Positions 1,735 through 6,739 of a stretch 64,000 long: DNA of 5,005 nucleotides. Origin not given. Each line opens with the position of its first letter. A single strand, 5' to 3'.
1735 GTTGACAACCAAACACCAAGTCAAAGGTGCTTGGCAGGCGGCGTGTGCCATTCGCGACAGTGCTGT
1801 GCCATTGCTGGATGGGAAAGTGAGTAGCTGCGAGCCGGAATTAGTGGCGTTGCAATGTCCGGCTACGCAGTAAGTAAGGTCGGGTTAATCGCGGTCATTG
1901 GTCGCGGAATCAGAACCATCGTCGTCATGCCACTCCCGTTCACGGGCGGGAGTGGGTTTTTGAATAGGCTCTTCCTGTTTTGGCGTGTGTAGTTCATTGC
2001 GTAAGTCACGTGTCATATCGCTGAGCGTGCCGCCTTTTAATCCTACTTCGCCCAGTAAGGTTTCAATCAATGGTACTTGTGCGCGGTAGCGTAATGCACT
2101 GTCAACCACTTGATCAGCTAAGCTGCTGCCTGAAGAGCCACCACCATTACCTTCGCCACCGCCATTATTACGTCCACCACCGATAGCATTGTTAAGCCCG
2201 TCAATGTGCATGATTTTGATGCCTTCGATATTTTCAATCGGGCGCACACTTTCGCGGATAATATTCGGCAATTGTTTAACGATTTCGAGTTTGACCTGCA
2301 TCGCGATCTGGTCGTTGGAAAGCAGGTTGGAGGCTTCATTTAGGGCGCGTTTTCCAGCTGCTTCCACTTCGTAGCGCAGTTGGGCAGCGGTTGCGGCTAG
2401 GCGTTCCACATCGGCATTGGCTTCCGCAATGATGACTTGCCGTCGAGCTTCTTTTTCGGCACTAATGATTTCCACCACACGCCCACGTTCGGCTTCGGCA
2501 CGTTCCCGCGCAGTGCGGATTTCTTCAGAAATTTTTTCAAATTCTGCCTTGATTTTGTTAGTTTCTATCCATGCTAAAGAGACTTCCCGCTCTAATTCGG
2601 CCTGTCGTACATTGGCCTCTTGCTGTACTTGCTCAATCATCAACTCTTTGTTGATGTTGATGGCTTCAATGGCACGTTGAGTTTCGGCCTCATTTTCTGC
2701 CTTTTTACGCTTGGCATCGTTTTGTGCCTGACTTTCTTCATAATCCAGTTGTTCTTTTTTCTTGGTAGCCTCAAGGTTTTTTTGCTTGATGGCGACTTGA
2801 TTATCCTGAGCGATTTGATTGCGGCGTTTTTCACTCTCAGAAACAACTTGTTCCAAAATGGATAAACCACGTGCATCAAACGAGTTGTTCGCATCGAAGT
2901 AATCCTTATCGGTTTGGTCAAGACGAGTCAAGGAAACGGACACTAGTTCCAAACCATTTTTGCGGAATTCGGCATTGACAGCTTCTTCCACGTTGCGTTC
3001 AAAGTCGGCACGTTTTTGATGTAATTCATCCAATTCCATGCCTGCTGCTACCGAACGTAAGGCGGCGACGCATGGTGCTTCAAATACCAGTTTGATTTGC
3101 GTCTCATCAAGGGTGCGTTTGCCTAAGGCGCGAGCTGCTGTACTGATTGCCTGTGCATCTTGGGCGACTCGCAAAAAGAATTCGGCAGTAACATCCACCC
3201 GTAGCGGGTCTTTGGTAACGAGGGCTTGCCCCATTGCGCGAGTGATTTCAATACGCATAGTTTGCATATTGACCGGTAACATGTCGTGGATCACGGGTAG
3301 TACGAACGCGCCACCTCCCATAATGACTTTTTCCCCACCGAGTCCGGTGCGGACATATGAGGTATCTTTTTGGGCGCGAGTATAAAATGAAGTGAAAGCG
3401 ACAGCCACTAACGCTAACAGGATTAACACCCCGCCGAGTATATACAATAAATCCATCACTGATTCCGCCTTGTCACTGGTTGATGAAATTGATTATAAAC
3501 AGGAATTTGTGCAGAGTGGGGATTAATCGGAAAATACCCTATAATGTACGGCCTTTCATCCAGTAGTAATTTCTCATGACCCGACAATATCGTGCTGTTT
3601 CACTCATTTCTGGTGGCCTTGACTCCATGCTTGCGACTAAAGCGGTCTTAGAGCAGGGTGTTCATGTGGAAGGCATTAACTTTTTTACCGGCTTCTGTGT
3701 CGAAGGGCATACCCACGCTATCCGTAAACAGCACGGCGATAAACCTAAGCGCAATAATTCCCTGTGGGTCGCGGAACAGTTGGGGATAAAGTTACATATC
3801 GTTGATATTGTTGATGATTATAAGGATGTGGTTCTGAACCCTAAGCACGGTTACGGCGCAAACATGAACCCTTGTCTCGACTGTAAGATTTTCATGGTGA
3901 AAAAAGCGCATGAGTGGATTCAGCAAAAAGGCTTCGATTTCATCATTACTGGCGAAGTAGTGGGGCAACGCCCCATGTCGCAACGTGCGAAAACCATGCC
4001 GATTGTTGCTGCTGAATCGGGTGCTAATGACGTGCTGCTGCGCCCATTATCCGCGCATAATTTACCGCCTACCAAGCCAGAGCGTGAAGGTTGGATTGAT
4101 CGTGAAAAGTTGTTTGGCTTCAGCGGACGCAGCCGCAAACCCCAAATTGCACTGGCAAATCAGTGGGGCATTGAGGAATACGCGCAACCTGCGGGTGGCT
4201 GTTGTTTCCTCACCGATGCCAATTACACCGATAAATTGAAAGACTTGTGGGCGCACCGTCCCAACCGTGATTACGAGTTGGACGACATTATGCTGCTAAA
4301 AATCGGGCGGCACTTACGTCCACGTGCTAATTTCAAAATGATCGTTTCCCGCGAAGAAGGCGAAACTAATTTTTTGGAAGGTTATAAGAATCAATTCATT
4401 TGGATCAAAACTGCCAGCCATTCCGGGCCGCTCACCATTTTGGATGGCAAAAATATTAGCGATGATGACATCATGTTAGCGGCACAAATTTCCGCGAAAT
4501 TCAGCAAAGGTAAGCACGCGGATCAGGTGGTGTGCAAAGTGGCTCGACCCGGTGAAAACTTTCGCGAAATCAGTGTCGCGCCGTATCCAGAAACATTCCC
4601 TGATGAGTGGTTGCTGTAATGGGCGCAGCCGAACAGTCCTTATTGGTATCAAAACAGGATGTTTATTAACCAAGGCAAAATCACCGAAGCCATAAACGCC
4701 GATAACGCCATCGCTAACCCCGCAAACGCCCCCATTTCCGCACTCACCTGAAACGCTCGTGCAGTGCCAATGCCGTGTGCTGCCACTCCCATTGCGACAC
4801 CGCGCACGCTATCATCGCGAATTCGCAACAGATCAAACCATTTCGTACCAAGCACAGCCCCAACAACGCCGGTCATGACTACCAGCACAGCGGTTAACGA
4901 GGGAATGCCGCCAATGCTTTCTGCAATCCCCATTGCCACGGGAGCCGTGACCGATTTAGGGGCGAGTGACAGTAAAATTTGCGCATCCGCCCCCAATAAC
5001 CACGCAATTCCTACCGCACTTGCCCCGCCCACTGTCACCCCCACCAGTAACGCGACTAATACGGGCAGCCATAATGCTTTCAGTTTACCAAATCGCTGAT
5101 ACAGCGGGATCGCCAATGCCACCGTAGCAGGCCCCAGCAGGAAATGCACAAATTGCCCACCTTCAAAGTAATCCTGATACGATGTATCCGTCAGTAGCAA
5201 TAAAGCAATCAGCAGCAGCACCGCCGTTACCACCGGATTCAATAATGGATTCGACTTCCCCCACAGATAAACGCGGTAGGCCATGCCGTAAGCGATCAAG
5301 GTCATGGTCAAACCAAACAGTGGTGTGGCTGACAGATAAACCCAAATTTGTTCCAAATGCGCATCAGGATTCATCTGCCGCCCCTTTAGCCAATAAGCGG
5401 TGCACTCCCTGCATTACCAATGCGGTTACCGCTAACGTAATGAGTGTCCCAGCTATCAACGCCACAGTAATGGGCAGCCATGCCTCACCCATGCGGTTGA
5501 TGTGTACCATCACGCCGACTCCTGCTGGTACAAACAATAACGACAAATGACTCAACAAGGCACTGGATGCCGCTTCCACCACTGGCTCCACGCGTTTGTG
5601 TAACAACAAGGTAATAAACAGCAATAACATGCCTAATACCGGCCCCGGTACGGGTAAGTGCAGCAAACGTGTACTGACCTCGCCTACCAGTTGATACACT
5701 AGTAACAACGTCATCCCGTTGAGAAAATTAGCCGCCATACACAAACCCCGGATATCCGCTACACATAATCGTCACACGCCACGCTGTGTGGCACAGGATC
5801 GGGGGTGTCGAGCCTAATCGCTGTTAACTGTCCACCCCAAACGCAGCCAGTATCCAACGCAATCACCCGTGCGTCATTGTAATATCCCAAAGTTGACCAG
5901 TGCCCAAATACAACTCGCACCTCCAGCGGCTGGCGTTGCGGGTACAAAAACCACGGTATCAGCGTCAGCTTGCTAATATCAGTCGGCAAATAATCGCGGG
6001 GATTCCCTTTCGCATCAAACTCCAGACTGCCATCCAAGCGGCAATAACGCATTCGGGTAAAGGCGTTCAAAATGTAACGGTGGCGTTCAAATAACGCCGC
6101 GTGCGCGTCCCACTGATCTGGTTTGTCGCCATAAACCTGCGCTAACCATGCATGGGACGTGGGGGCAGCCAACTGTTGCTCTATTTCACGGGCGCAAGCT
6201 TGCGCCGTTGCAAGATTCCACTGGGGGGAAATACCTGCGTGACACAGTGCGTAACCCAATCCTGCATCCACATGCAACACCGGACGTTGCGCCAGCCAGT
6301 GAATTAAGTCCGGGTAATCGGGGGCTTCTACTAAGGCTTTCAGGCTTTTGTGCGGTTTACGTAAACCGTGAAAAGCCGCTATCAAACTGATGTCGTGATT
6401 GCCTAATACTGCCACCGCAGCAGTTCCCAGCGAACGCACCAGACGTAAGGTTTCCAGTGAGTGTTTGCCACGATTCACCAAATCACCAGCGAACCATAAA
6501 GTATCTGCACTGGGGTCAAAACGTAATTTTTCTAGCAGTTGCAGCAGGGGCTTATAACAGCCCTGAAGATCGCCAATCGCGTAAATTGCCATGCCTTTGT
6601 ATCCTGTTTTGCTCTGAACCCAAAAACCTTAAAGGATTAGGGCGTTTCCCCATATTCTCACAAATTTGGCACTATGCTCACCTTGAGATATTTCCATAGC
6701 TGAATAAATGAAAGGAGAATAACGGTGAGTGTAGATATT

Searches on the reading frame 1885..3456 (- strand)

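Call 21: search_protein_families(library=pfam, proteins=[window:1885-3456:-], max_evalue=0.00001)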
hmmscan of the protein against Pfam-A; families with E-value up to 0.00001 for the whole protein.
window:1885-3456:- (523 aa): 2 families
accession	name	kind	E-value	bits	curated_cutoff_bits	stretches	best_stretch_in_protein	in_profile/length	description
PF15975.10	Flot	-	2.3e-41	141.2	27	1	344-473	2-124/124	Flotillin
PF01145.31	Band_7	-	1.1e-20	74.9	23.6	1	38-189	13-154/176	SPFH domain / Band 7 family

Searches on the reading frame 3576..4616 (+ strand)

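Call 21: search_protein_families(library=pfam, proteins=[window:3576-4616:+], max_evalue=0.00001)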
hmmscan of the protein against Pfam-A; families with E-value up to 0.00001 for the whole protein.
window:3576-4616:+ (347 aa): 3 families
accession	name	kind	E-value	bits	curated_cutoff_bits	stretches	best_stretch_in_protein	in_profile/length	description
PF18297.6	NFACT-R_2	-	1.1e-28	99.8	26.9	1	244-345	1-103/104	NFACT protein RNA binding domain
PF02568.20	ThiI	-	1.9e-11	44.4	20.5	1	4-158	3-144/197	Thiamine biosynthesis protein (ThiI)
PF03054.22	tRNA_Me_trans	-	2.1e-10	41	20.6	1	8-130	4-129/202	tRNA methyl transferase HUP domain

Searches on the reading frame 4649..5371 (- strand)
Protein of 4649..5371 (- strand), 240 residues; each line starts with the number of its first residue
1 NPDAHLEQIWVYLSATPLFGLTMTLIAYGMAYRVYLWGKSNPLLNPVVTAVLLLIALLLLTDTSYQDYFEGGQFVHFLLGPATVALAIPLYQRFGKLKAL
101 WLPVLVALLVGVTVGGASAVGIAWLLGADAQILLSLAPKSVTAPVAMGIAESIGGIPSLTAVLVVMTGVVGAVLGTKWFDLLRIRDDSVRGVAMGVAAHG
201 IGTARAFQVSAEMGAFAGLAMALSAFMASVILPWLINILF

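Call 21: search_protein_families(library=pfam, proteins=[window:4649-5371:-], max_evalue=0.00001)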
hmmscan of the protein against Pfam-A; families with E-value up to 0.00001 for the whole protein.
window:4649-5371:- (240 aa): 1 family
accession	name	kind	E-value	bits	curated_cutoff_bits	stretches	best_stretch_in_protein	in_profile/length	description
PF04172.21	LrgB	-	5.8e-79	264.9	25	1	24-237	1-213/214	LrgB-like family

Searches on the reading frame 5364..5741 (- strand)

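Call 21: search_protein_families(library=pfam, proteins=[window:5364-5741:-], max_evalue=0.00001)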
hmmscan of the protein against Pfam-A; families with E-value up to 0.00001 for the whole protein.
window:5364-5741:- (125 aa): 1 family
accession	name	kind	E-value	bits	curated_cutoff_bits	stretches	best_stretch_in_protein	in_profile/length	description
PF03788.19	LrgA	-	8.4e-27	93.4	28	1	17-110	1-94/94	LrgA family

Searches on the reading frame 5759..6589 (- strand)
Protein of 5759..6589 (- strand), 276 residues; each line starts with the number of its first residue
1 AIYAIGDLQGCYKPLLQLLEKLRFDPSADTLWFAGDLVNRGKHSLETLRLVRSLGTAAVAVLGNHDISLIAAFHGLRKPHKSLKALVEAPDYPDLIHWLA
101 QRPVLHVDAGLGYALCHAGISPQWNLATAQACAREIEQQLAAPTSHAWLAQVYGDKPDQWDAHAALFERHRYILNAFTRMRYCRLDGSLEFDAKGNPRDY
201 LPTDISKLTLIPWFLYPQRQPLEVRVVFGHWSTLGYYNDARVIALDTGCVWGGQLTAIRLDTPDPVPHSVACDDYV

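Call 21: search_protein_families(library=pfam, proteins=[window:5759-6589:-], max_evalue=0.00001)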
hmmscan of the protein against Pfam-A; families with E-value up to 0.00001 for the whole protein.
window:5759-6589:- (276 aa): 1 family
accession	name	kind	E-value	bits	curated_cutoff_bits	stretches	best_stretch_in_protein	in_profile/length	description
PF00149.33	Metallophos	-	6.7e-18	66.2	21.5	1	2-176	3-165/191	Calcineurin-like phosphoesterase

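Call 50: search_protein_families(library=ncbifam, proteins=[window:5759-6589:-], max_evalue=0.00001)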
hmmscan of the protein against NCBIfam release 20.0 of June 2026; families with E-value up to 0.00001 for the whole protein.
window:5759-6589:- (276 aa): 6 families
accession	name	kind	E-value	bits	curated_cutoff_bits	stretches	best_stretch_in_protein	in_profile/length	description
NF001204.0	PRK00166.1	equivalog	1.7e-100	335.8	176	1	1-264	2-262/276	symmetrical bis(5'-nucleosyl)-tetraphosphatase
TIGR00668.1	apaH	equivalog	6.5e-82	275.1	222.85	1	1-261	2-259/279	bis(5'-nucleosyl)-tetraphosphatase (symmetrical) ApaH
TIGR04075.1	bacter_Pnkp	equivalog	3.6e-15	55.2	750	1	4-75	184-271/851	polynucleotide kinase-phosphatase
NF008516.0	PRK11439.1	equivalog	7.9e-15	55.4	326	1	2-69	19-84/218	protein-serine/threonine phosphatase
NF007425.0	PRK09968.1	equivalog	2.6e-11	43.6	332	1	2-74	17-87/218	protein-serine/threonine phosphatase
NF010148.0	PRK13625.1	equivalog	4.4e-11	42.8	340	1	4-75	5-86/245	bis(5'-nucleosyl)-tetraphosphatase PrpE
